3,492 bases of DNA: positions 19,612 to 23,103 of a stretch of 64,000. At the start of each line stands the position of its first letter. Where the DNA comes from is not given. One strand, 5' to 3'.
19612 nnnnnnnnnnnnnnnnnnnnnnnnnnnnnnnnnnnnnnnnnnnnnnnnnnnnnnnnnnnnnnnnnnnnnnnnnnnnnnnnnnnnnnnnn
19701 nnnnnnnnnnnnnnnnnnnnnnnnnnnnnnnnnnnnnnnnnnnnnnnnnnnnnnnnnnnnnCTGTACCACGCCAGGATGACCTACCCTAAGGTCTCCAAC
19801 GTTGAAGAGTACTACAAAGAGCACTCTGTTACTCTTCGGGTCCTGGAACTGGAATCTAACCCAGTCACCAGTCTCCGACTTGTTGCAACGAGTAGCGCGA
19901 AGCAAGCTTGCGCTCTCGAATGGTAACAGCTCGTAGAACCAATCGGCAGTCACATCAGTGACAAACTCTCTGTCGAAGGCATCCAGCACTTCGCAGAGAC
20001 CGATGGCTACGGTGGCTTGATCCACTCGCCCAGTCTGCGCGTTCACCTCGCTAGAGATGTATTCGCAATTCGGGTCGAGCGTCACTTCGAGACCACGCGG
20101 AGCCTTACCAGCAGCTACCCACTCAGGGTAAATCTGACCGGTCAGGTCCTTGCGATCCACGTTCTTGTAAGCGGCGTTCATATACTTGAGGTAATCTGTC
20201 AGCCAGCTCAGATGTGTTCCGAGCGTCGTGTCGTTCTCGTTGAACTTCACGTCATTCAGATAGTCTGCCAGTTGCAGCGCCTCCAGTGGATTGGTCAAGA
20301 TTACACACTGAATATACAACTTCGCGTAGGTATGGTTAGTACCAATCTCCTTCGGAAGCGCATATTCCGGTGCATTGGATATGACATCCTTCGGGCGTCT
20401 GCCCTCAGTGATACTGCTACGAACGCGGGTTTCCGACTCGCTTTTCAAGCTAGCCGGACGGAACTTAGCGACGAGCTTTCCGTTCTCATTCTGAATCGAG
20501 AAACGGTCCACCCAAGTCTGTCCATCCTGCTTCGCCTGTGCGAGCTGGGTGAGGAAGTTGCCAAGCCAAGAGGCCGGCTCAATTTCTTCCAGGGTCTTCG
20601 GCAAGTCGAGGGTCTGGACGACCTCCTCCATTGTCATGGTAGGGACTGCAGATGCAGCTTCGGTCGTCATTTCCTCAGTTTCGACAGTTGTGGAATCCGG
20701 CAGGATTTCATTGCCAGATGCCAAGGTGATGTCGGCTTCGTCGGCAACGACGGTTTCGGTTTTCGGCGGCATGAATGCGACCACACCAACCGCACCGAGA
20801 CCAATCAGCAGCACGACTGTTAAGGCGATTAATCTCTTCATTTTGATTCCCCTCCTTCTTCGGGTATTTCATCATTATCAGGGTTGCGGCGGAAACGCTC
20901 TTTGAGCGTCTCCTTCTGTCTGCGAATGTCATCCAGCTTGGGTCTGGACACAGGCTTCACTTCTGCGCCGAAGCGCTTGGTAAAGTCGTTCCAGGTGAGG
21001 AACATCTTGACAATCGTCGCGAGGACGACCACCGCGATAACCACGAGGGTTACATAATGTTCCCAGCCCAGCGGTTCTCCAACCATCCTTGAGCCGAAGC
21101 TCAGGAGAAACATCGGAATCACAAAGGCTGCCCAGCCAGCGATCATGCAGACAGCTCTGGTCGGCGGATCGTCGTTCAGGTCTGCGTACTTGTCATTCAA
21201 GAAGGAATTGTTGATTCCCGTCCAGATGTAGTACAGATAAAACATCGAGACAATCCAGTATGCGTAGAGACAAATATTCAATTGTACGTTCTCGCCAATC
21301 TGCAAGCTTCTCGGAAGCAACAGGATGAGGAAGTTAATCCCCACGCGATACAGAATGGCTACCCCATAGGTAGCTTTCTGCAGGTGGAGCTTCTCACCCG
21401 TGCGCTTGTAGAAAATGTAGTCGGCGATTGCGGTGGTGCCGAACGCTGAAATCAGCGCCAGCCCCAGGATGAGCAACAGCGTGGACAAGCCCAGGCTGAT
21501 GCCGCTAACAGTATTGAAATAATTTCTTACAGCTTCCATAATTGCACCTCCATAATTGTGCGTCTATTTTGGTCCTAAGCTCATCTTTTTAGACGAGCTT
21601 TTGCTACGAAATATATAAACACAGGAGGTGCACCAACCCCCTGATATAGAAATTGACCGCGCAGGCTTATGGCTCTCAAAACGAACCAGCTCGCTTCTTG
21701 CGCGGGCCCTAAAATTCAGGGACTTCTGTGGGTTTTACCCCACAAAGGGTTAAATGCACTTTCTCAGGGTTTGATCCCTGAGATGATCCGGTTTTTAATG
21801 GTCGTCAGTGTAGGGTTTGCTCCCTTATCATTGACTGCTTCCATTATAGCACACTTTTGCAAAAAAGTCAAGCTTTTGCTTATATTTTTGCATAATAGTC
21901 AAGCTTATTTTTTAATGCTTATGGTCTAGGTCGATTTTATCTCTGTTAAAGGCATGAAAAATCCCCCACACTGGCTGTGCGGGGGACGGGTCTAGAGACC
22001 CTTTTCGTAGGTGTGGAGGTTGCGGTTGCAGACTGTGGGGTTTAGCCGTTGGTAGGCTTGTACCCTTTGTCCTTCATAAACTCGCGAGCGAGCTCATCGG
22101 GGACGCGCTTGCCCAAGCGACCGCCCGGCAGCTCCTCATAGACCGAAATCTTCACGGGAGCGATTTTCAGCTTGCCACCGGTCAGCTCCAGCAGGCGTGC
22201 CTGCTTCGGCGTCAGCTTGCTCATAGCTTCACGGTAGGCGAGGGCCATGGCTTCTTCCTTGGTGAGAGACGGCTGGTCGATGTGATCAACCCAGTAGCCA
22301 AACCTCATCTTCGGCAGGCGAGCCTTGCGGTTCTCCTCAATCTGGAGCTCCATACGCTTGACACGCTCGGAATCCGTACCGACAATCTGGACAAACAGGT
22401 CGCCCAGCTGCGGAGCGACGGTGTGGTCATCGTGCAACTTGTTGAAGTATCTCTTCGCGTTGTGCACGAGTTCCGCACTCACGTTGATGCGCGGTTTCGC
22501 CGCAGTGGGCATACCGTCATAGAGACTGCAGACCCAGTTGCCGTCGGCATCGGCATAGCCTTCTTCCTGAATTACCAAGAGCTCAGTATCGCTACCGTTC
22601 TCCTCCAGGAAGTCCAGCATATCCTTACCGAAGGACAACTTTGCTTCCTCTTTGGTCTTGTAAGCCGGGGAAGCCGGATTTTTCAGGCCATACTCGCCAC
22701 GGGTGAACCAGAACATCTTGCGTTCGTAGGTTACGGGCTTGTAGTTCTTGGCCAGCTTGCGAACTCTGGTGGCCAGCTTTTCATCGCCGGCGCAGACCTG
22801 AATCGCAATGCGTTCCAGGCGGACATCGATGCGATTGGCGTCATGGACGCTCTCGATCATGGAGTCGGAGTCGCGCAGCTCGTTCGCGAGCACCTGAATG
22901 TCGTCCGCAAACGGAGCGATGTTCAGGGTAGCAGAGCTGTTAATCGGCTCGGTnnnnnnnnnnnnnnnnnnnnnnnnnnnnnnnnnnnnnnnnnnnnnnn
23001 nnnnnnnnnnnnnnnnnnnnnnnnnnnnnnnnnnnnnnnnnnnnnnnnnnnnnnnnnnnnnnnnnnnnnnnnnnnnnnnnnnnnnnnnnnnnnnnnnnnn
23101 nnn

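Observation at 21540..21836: About 300-nt riboswitch-like leader with three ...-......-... hairpins and a terminator/anti-SD switch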

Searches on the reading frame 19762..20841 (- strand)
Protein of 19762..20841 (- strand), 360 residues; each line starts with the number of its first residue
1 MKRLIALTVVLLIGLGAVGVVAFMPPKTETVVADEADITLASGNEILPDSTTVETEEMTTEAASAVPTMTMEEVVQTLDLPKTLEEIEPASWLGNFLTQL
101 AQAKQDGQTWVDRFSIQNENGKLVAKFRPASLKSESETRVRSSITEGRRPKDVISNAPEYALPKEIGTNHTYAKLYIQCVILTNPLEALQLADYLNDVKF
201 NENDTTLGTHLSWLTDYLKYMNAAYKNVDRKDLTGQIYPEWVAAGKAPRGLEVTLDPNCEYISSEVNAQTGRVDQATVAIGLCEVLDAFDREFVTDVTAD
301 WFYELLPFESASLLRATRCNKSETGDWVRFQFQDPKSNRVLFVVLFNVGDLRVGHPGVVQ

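Call 31: find_homologous_proteins(query=window:19762-20841:-)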
Query window:19762-20841:- (360 aa): 1 proteins with E <= 0.001 among 6632 candidates.
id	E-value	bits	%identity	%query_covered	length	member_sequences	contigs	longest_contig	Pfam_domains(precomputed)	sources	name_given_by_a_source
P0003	1.2e-234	796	99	100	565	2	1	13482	-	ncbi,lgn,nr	ncbi:MAG: hypothetical protein Q4E46_03415 [Candidatus Saccharibacteria bacterium]|nr:hypothetical p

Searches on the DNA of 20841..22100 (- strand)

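Call 29: search_dna_similar(query=window:21540-21880:-, collection=plasmids, mode=distant, max_evalue=0.01)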
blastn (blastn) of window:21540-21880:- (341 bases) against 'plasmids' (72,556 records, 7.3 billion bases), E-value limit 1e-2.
No match.

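Call 30: search_dna_similar(query=window:21540-21880:-, collection=phages, mode=distant, max_evalue=0.01)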
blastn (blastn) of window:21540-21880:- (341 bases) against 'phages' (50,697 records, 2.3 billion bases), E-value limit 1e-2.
No match.

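Call 65: search_rna_families(sources=[L002, L041, L043, L044], threshold=evalue, max_evalue=1)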
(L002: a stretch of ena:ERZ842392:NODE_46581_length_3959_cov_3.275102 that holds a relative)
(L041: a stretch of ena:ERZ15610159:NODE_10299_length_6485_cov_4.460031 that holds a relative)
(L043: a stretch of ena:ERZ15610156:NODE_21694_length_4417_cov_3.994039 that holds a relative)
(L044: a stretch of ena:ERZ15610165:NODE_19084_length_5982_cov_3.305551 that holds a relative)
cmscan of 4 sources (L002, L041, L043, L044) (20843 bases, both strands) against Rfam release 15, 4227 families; matches with E-value up to 1: 8.
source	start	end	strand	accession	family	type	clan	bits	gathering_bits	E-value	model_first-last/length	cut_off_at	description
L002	37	108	-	RF00005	tRNA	Gene; tRNA;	CL00001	70.1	29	9.5e-14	1-71/71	no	tRNA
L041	147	220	+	RF00005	tRNA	Gene; tRNA;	CL00001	66.9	29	7e-13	1-71/71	no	tRNA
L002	121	194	-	RF00005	tRNA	Gene; tRNA;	CL00001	59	29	1.1e-10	1-71/71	no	tRNA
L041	1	50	+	RF00005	tRNA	Gene; tRNA;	CL00001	31.3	29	0.0044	22-71/71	5'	tRNA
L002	34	102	-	RF00233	Tymo_tRNA-like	Cis-reg;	-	24.9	40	0.16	1-84/84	no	Tymovirus/Pomovirus/Furovirus tRNA-like 3' UTR element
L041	1992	2045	+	RF03050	RAGATH-25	Gene; sRNA;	-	23.2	49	0.084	1-50/50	no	RAGATH-25 RNA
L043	1656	1739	+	RF02837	anti-hemB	Gene; sRNA;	-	22.4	49.5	0.22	1-81/81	no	Burkholderia RNA 7 (anti-hemB)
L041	1560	1636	-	RF00470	Toga_5_CRE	Cis-reg;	-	19.3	120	0.13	1-268/268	no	Togavirus 5' plus strand cis-regulatory element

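Call 71: build_rna_model(alignment_id=A4, structure=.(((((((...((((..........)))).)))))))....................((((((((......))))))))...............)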
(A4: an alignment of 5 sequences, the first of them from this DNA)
Model R1 built from alignment A4 (5 sequences, 94 columns); structure: as given.
model positions 89; base pairs 19; branch points 1; effective number of sequences 1.33; information 0.639 bits per position. Calibrated on 0.2 Mb of random sequence (short: E-values are rough).
structure used (alignment columns):
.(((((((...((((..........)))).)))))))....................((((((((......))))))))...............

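Call 72: search_with_rna_model(model_id=R1, sources=[window, L001, L002, L036, L037, L038, L039, L040, L041, L042, L043, L044, L045, L046], max_evalue=10)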
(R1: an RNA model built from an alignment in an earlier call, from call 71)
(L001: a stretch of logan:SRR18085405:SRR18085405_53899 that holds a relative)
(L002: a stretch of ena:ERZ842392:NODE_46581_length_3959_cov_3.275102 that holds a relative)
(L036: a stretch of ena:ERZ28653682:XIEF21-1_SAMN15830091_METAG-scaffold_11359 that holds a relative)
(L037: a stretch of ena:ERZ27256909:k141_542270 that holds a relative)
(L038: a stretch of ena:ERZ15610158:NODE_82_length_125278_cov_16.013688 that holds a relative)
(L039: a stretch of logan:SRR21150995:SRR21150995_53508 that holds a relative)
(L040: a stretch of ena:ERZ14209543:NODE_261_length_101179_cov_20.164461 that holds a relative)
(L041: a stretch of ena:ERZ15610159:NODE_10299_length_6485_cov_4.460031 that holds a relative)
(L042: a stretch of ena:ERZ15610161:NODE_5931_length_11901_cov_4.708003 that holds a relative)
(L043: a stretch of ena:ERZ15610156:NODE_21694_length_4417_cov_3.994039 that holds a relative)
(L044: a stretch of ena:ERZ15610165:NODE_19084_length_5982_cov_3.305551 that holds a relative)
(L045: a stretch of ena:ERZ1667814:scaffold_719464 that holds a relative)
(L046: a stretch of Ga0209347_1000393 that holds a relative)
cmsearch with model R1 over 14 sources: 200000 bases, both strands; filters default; matches with E-value up to 10: 15.
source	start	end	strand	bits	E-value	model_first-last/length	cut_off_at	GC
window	21748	21836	-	108.1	4.7e-21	1-89/89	no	0.44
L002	2181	2266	+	106.6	9.9e-21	1-89/89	no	0.45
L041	2644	2736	+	100.5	2e-19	1-89/89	no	0.43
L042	1013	1105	+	100.5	2e-19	1-89/89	no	0.43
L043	1833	1921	+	93.8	5.9e-18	1-89/89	no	0.48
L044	1833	1917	+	88.2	1e-16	1-89/89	no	0.46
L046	5542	5622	+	18.5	0.15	1-89/89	no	0.35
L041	5692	5728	-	17.3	0.27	40-75/89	no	0.35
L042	4061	4097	-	17.3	0.27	40-75/89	no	0.35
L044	4413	4454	-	16.1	0.5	36-75/89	no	0.4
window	21762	21783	+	14.8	0.98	54-75/89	no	0.5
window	18838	18885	+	14.3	1.2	40-75/89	no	0.35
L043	1887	1906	-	13.8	1.6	55-74/89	no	0.55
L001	2723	2770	-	11.9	4.1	40-75/89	no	0.35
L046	2992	3051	+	11.3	5.5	1-89/89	no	0.2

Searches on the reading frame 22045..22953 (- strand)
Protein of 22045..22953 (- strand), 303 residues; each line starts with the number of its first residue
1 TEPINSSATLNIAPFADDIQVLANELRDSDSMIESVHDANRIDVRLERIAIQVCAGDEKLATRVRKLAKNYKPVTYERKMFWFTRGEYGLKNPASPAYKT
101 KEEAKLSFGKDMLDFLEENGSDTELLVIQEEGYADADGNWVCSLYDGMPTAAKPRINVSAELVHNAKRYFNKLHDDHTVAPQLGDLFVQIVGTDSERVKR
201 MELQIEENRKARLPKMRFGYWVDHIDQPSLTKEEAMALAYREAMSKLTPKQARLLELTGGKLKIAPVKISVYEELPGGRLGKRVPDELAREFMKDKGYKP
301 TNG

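Call 96: search_solved_structures(query=A6, max_evalue=1)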
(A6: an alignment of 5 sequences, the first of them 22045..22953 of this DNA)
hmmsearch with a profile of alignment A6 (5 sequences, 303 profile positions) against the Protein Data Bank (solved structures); distinct sequences matched with E-value up to 1: 1.
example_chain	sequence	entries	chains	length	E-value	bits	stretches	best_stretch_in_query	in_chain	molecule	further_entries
3o66_A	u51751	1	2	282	0.91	12.1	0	224-299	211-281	Glycine betaine/carnitine/choline ABC transporter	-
